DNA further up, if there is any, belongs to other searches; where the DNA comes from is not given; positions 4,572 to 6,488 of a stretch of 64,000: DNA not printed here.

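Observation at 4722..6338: HD-GYP c-di-GMP phosphodiesterase with inverted topology: catalytic domain followed by a second TM region, a Pro/Thr-rich linker and a C-terminal Ig/PKD-like domain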

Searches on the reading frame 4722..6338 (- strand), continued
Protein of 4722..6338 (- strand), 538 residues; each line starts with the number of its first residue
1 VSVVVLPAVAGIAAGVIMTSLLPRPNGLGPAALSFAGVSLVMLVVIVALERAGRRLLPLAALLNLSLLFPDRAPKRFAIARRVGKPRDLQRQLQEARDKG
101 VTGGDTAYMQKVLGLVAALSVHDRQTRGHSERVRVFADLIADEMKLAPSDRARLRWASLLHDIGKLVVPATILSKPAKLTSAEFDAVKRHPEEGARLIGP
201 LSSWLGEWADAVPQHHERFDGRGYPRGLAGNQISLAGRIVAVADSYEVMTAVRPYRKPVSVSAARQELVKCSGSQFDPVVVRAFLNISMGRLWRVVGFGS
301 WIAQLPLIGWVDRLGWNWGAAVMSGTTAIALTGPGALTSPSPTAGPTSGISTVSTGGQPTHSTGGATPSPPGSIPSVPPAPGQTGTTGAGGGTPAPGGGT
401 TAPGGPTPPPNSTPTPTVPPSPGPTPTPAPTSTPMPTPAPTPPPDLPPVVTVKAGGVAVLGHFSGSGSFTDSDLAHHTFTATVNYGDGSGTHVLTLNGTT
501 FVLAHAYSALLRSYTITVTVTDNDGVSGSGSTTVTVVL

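Call 72: find_encoding_contigs(protein=P0109, flank=3000, max_places=1)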
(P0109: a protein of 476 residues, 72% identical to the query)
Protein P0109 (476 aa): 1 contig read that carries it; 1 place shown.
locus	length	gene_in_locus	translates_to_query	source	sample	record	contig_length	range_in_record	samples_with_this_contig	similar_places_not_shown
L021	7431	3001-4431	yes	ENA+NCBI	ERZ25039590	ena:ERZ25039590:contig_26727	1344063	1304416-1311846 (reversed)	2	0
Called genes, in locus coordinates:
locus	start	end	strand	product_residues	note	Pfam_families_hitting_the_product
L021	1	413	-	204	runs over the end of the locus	-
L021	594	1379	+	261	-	-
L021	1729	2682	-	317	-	-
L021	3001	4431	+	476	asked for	PF13487:HD_5, PF01966:HD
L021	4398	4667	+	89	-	PF18911:PKD_4 (weak)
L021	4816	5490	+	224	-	PF01261:AP_endonuc_2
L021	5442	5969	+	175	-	-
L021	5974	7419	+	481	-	PF00370:FGGY_N, PF02782:FGGY_C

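Call 77: find_encoding_contigs(protein=P0083, flank=1500, max_places=1)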
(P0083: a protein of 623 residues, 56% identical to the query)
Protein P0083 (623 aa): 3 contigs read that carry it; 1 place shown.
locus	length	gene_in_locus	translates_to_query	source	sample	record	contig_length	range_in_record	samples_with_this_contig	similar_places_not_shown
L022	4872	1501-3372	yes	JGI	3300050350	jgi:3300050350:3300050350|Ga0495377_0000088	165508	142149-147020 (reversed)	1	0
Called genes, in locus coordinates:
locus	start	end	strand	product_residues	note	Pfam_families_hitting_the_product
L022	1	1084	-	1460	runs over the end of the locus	PF16640:Big_3_5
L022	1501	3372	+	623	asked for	PF01966:HD, PF13487:HD_5, PF00801:PKD (faint), PF18911:PKD_4 (faint)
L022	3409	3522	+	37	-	-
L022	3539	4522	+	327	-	PF02423:OCD_Mu_crystall, PF01488:Shikimate_DH, PF03807:F420_oxidored (weak)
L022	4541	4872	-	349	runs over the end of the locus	PF00089:Trypsin, PF13365:Trypsin_2, PF00595:PDZ, PF13180:PDZ_2, PF17820:PDZ_6 (faint)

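Call 78: find_encoding_contigs(protein=P0115, flank=1500, max_places=1)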
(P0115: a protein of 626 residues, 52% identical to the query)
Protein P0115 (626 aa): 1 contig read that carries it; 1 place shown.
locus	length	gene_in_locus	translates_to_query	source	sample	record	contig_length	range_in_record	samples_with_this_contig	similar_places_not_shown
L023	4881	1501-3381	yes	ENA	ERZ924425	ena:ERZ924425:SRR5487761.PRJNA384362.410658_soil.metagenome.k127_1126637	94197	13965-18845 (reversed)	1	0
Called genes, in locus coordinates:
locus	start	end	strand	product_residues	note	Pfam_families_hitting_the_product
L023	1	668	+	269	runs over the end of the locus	PF01636:APH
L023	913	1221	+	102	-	PF01741:MscL, PF10571:UPF0547 (faint)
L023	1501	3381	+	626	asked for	PF13487:HD_5, PF01966:HD, PF18911:PKD_4 (weak)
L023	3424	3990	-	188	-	PF00929:RNase_T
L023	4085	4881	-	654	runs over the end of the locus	PF00009:GTP_EFTU, PF01926:MMR_HSR1 (faint), PF03144:GTP_EFTU_D2, PF22042:EF-G_D2, PF00679:EFG_C, PF21018:BipA_C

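Call 79: find_encoding_contigs(protein=P0036, flank=1500, max_places=1)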
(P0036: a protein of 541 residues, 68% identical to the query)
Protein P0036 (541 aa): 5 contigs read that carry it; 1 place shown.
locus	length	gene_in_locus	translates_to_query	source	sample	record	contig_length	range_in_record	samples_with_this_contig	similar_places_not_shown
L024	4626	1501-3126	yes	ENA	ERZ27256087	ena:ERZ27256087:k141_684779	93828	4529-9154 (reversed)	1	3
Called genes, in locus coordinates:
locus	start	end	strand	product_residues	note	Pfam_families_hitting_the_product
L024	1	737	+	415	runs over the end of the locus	PF09335:VTT_dom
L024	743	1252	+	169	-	PF00583:Acetyltransf_1, PF13673:Acetyltransf_10, PF13508:Acetyltransf_7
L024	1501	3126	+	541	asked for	PF13487:HD_5, PF01966:HD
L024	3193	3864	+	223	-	-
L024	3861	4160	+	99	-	PF01022:HTH_5 (weak), PF13601:HTH_34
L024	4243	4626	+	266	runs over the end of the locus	PF00480:ROK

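Call 80: find_encoding_contigs(protein=P0076, flank=1500, max_places=1)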
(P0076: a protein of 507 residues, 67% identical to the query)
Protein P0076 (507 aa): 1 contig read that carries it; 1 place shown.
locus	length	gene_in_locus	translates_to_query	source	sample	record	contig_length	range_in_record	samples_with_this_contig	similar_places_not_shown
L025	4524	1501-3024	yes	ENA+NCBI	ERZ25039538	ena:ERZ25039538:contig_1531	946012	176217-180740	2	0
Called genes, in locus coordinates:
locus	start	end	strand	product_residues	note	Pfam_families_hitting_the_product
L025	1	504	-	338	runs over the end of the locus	PF01384:PHO4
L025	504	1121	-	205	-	PF01865:PhoU_div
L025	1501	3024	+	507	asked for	PF13487:HD_5, PF01966:HD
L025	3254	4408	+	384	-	PF01261:AP_endonuc_2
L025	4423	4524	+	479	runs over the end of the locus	PF00370:FGGY_N, PF02782:FGGY_C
